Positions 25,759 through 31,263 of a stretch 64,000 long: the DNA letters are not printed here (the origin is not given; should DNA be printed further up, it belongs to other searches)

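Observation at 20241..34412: Non-canonical DISARM class-1-like module: DrmD-like + DrmMI-like + small ORF + fused helicase/DUF1998/Vsr-like nuclease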

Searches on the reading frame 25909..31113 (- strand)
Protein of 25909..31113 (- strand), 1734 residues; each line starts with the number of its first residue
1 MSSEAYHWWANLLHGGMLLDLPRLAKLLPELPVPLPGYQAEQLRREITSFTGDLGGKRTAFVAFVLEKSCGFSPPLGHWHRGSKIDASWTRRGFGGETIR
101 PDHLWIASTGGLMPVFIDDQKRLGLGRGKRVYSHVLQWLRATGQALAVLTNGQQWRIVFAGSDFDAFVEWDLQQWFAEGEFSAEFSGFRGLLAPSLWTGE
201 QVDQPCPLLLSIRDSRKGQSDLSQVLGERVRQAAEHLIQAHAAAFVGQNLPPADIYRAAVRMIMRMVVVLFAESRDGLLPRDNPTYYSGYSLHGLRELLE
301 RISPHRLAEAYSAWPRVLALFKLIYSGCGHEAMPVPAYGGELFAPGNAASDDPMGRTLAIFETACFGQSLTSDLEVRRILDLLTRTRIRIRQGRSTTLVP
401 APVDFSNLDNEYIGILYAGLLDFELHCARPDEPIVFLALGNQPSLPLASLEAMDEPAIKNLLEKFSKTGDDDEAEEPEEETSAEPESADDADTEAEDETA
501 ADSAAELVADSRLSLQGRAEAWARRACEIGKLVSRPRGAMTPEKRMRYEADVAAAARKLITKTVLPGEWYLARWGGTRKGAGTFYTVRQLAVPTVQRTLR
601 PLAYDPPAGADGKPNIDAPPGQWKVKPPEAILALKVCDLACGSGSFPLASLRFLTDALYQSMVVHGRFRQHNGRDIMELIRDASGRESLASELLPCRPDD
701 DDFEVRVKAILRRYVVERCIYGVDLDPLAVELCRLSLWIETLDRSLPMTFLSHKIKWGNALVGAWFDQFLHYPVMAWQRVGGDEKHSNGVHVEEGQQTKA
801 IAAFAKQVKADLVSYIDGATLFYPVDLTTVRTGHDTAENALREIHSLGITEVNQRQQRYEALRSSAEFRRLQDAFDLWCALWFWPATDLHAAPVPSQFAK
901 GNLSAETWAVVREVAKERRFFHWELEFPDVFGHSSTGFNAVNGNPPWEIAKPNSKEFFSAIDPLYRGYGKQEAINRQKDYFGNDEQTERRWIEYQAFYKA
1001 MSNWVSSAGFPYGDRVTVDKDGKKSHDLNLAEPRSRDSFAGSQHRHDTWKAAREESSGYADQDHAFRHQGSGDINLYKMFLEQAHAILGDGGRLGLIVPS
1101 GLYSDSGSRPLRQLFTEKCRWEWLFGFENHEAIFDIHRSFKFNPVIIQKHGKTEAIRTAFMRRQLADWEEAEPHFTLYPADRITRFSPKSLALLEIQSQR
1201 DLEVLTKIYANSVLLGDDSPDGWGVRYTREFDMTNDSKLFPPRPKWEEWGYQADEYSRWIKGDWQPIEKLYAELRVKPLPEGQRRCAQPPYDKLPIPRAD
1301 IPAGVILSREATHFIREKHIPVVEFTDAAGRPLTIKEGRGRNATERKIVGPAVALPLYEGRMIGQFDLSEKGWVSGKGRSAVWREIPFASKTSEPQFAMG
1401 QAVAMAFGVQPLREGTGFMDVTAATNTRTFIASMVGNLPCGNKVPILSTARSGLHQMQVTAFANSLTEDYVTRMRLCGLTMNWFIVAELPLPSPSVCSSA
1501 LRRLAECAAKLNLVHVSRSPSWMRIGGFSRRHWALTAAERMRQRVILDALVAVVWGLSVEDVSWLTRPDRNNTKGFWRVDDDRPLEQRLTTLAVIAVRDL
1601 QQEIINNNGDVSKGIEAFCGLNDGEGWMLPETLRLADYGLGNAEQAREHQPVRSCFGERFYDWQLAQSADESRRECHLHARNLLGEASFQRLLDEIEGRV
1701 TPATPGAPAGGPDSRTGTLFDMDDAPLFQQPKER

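Call 4: search_protein_families(library=pfam, proteins=[window:25909-31113:-], max_evalue=0.01)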
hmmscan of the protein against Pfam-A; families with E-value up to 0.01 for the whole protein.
window:25909-31113:- (1734 aa): 1 family
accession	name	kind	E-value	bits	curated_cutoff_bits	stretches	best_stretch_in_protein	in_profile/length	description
PF07669.17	Eco57I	-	1.6e-20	74.3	25.3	2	719-965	2-94/171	Eco57I restriction-modification methylase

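Call 5: search_protein_families(library=padloc, proteins=[window:25909-31113:-], max_evalue=0.01)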
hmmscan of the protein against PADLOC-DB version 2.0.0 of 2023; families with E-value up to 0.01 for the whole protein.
window:25909-31113:- (1734 aa): 26 families (the best 25 are shown)
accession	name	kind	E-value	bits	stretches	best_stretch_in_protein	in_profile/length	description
PDLC03622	REase_MTase_IIG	-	0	1307.3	2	136-1256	2-1140/1524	Type IIG restriction enzyme-methyltransferase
PDLC02643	DrmMI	-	9.1e-114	379.6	1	8-950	13-881/1347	DrmMI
PDLC02638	DrmMI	-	2.7e-85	285.3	2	565-949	539-883/935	DrmMI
PDLC02645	DrmMI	-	5.6e-59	198.1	2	571-769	539-719/772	DrmMI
PDLC03618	REase_MTase_IIG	-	1.2e-58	196.4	3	564-770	532-720/1429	Type IIG restriction enzyme-methyltransferase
PDLC03613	REase_MTase_IIG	-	1e-49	167.2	3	1050-1240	805-991/1250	Type IIG restriction enzyme-methyltransferase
PDLC02644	DrmMI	-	6.6e-38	128.2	2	564-764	48-229/988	DrmMI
PDLC02639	DrmMI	-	1.1e-35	121.2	3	711-781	334-404/803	DrmMI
PDLC03620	REase_MTase_IIG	-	1.7e-27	93.5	2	561-764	538-726/1378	Type IIG restriction enzyme-methyltransferase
PDLC03611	REase_MTase_IIG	-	1.1e-25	87.4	3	908-985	904-983/1532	Type IIG restriction enzyme-methyltransferase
PDLC02642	DrmMI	-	1.6e-23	81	1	143-469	159-482/594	DrmMI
PDLC03614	REase_MTase_IIG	-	5.6e-22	75.2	2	712-769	629-686/1584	Type IIG restriction enzyme-methyltransferase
PDLC02646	DrmMI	-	3.2e-21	73.2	2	697-764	32-98/792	DrmMI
PDLC03604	REase_MTase_IIG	-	1.4e-17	61.1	2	629-762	385-502/1011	Type IIG restriction enzyme-methyltransferase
PDLC03629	REase_MTase_IIG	-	7.8e-14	48.4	2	713-768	485-540/1182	Type IIG restriction enzyme-methyltransferase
PDLC03628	REase_MTase_IIG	-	9.4e-05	18.6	0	631-741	492-596/1100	Type IIG restriction enzyme-methyltransferase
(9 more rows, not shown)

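Call 7: search_protein_families(library=ncbifam, proteins=[window:25909-31113:-], max_evalue=0.001)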
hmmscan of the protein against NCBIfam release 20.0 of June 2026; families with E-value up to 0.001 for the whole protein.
window:25909-31113:- (1734 aa): 0 families

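Call 21: find_encoding_contigs(protein=window:25909-31113:-, flank=10000, max_places=6)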
Protein window:25909-31113:- (1734 aa): 1 contig read that carries it; 1 place shown.
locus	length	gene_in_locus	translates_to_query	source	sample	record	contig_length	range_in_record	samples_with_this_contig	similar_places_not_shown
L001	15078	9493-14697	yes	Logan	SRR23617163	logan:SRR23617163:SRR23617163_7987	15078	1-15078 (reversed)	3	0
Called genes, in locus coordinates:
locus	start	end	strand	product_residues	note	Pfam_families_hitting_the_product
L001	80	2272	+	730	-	PF13091:PLDc_2 (weak), PF09565:RE_NgoFVII (faint)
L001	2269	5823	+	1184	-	PF00271:Helicase_C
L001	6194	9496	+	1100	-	PF00176:SNF2-rel_dom, PF00271:Helicase_C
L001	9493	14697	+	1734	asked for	PF07669:Eco57I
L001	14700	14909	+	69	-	-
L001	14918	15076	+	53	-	?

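Call 41: search_solved_structures(query=window:25909-31113:-, max_evalue=0.001)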
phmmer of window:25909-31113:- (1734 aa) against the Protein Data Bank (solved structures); distinct sequences matched with E-value up to 0.001: 0.
